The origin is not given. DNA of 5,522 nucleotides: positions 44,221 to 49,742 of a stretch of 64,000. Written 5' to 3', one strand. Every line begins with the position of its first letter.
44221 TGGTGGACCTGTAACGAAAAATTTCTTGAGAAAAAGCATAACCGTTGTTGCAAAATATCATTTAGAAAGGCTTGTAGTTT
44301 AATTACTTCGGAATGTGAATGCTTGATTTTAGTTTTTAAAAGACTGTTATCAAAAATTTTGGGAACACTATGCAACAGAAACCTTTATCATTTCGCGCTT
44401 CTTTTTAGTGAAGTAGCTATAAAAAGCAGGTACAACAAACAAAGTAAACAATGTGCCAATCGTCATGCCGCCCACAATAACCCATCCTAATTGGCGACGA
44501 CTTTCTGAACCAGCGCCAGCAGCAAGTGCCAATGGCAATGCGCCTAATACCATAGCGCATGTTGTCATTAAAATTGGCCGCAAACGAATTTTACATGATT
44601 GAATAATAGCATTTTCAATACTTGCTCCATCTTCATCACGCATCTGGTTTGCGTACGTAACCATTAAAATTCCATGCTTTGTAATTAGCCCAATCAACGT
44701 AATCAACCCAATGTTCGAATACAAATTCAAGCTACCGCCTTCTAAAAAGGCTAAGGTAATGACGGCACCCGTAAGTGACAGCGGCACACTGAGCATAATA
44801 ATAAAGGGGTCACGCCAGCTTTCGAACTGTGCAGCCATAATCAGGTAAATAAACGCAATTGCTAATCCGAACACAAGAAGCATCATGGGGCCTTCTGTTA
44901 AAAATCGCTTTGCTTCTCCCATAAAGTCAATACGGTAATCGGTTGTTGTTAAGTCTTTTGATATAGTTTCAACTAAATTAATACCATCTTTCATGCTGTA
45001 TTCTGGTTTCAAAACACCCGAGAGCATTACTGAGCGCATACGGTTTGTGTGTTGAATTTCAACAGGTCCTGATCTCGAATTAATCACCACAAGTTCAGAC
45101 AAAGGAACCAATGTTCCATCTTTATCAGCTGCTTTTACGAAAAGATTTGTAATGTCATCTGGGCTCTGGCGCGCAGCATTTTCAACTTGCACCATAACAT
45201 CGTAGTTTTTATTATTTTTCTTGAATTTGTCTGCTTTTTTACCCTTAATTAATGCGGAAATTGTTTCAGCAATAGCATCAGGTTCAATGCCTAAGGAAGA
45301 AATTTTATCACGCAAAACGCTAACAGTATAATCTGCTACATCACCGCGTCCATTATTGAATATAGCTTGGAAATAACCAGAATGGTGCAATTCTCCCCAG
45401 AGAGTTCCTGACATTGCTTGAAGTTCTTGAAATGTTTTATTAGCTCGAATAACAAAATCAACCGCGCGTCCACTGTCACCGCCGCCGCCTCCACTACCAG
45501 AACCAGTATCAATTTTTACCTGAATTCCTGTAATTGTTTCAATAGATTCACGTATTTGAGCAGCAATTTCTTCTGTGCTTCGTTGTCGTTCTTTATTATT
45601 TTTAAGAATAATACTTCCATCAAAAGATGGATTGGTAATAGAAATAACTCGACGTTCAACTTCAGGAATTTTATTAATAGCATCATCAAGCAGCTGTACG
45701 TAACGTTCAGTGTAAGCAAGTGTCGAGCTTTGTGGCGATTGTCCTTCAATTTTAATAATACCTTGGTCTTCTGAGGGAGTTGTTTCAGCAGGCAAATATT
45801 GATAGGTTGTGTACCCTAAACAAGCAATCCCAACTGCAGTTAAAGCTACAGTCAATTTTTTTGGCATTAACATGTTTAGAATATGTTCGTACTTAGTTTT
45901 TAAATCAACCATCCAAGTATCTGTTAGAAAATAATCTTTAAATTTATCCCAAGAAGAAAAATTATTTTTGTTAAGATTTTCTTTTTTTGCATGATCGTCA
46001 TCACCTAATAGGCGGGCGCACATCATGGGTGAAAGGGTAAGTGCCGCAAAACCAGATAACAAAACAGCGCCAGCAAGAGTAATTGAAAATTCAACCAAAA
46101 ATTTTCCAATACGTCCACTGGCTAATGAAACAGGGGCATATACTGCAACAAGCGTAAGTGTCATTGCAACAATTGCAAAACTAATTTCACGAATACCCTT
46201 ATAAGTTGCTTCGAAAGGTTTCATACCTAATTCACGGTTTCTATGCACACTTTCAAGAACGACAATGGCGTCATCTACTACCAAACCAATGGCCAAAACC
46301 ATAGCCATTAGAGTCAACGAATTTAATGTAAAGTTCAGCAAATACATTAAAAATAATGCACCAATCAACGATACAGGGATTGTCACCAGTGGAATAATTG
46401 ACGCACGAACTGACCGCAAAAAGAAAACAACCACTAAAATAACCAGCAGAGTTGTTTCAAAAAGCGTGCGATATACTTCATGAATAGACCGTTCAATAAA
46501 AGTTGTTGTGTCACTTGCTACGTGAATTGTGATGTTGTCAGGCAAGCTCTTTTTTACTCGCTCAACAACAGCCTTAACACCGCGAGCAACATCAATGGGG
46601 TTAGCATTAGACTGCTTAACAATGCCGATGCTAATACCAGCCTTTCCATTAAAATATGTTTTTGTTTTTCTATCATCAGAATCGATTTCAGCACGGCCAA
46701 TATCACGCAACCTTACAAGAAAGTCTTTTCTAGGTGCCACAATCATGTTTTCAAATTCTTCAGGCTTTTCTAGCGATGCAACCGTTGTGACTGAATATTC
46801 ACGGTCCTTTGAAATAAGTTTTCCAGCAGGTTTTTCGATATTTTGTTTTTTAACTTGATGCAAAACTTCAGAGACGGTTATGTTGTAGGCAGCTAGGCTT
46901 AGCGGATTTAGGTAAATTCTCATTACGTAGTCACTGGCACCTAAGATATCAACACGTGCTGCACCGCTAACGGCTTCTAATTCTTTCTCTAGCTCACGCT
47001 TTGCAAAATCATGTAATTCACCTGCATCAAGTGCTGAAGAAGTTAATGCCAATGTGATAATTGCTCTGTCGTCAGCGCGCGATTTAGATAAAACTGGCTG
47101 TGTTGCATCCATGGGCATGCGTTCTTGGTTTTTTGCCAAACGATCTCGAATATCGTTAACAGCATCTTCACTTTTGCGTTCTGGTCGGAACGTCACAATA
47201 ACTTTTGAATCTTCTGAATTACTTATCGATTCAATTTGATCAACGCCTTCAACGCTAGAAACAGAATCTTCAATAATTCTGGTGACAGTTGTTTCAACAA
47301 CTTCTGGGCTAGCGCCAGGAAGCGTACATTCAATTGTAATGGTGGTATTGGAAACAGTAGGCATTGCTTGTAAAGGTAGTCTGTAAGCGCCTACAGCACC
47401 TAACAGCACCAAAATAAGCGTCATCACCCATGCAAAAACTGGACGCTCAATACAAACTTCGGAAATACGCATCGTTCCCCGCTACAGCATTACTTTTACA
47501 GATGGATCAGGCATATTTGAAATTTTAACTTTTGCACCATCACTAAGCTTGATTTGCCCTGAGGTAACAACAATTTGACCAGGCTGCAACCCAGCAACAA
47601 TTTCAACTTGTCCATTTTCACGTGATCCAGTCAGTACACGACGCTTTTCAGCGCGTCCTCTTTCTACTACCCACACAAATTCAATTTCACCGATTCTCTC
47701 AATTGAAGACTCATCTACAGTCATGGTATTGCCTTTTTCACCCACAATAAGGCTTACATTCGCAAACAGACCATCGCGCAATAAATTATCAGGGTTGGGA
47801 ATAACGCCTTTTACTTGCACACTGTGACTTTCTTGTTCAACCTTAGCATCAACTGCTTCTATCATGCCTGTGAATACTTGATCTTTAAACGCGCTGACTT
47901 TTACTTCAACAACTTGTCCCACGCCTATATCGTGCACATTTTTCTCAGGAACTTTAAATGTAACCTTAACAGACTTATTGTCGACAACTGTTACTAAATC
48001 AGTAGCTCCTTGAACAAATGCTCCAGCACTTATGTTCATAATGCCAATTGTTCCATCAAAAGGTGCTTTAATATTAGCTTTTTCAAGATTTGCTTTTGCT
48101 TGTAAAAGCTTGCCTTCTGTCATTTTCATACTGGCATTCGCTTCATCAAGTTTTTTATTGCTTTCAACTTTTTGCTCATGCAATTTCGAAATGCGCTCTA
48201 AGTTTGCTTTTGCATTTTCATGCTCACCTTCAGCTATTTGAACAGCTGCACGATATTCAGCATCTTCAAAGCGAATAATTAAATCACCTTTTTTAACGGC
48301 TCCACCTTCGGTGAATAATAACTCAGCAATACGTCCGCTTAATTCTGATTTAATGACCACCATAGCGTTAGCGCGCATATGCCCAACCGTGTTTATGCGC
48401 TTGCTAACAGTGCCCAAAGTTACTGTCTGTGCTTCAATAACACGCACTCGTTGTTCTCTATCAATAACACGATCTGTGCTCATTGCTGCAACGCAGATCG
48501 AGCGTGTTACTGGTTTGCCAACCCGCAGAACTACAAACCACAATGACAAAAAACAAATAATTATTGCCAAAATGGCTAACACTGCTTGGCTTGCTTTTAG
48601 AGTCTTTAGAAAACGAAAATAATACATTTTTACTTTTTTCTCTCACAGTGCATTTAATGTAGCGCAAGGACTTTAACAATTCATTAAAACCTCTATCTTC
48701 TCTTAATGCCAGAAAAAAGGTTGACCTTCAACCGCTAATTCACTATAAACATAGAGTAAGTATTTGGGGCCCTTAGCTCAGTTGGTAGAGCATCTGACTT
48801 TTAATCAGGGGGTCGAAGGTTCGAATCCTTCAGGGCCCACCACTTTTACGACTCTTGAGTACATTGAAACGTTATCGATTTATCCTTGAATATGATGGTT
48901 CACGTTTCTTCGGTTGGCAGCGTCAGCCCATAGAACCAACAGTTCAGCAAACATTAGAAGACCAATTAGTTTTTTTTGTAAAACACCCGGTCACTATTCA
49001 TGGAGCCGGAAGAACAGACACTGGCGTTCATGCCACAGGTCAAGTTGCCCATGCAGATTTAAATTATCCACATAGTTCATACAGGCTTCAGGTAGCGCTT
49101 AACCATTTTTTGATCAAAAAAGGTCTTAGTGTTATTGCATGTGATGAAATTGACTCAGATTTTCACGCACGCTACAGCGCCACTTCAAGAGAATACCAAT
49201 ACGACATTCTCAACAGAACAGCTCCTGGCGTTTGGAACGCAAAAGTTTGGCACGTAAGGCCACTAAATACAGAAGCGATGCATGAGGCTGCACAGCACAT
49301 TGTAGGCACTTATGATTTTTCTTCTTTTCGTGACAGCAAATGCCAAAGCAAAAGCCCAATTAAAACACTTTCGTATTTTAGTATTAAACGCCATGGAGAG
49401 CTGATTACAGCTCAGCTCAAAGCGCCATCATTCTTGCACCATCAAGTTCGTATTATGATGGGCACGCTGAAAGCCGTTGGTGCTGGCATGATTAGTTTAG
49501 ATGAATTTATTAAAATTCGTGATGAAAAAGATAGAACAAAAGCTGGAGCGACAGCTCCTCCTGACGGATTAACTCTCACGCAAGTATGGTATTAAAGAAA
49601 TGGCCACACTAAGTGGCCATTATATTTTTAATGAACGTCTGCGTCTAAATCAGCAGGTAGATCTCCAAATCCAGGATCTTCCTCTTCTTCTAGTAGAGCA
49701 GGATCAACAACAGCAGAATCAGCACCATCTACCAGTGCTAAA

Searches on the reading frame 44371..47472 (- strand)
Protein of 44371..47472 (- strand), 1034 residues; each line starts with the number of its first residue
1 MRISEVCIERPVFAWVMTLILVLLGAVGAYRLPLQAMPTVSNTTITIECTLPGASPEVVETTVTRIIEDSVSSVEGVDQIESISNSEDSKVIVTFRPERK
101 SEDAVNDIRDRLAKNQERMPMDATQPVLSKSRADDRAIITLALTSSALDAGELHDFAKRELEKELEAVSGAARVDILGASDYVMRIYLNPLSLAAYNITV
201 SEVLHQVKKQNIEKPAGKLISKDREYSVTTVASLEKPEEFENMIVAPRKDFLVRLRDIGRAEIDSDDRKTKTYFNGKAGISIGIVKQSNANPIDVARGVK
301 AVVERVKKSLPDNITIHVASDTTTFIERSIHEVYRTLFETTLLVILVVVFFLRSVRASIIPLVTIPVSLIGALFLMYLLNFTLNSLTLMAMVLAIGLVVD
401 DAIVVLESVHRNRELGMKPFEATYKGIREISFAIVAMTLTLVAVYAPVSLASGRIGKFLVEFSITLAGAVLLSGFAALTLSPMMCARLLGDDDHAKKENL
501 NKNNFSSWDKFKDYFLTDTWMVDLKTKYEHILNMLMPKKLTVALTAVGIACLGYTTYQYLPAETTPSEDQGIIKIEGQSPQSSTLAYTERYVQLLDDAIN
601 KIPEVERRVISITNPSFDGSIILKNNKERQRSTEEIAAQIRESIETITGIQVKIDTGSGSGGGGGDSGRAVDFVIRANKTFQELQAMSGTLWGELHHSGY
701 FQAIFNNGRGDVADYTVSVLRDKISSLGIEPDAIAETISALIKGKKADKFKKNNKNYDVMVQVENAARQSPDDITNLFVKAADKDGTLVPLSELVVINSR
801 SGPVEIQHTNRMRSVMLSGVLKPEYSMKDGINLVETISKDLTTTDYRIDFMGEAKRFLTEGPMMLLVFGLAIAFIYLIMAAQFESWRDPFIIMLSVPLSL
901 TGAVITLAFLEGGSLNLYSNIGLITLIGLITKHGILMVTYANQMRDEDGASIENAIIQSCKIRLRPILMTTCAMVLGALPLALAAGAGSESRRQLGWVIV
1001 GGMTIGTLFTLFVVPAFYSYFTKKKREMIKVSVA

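Call 6: search_protein_families(library=pfam, proteins=[window:44371-47472:-], max_evalue=0.01)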
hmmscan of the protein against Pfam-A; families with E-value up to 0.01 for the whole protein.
window:44371-47472:- (1034 aa): 3 families
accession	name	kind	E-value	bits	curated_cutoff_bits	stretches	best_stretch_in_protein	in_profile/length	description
PF00873.25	ACR_tran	-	1.8e-267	890.5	28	1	3-1021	1-1020/1021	AcrB/AcrD/AcrF family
PF03176.21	MMPL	-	1.5e-17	64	20.5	2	293-490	104-303/333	MMPL family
PF02355.23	SecD_SecF_C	-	7.3e-05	22.7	20.5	0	862-1021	33-186/189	Protein export membrane protein SecD/SecF, C-terminal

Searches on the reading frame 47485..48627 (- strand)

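Call 6: search_protein_families(library=pfam, proteins=[window:47485-48627:-], max_evalue=0.01)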
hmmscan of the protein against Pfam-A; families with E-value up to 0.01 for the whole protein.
window:47485-48627:- (381 aa): 6 families
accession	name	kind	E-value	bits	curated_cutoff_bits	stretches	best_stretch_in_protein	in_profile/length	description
PF16576.10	HlyD_D23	-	4.8e-27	95.1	30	1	74-289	2-214/214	Barrel-sandwich domain of CusB or HlyD membrane-fusion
PF13437.12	HlyD_3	-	6.9e-17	62.6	22.2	1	186-279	2-96/106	HlyD family secretion protein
PF21683.3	GpP-like_1st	-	5.2e-05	23.5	27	1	209-274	21-83/85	Mu phage baseplate assembly protein GpP-like, N-terminal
PF00364.28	Biotin_lipoyl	-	0.00017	21.8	22.1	0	88-119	41-72/73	Biotin-requiring enzyme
PF13533.13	Biotin_lipoyl_2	-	0.0013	19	29.8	1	91-120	2-31/32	Biotin-lipoyl like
PF00529.27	CusB_dom_1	-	0.0065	17.1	26.5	0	94-355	12-89/89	Cation efflux system protein CusB domain 1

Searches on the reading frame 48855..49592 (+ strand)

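Call 6: search_protein_families(library=pfam, proteins=[window:48855-49592:+], max_evalue=0.01)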
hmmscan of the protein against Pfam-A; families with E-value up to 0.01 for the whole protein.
window:48855-49592:+ (246 aa): 1 family
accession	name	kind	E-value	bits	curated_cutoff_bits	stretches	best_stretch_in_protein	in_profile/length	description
PF01416.25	PseudoU_synth_1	-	4.7e-39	133.6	23.3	2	145-246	1-107/108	tRNA pseudouridine synthase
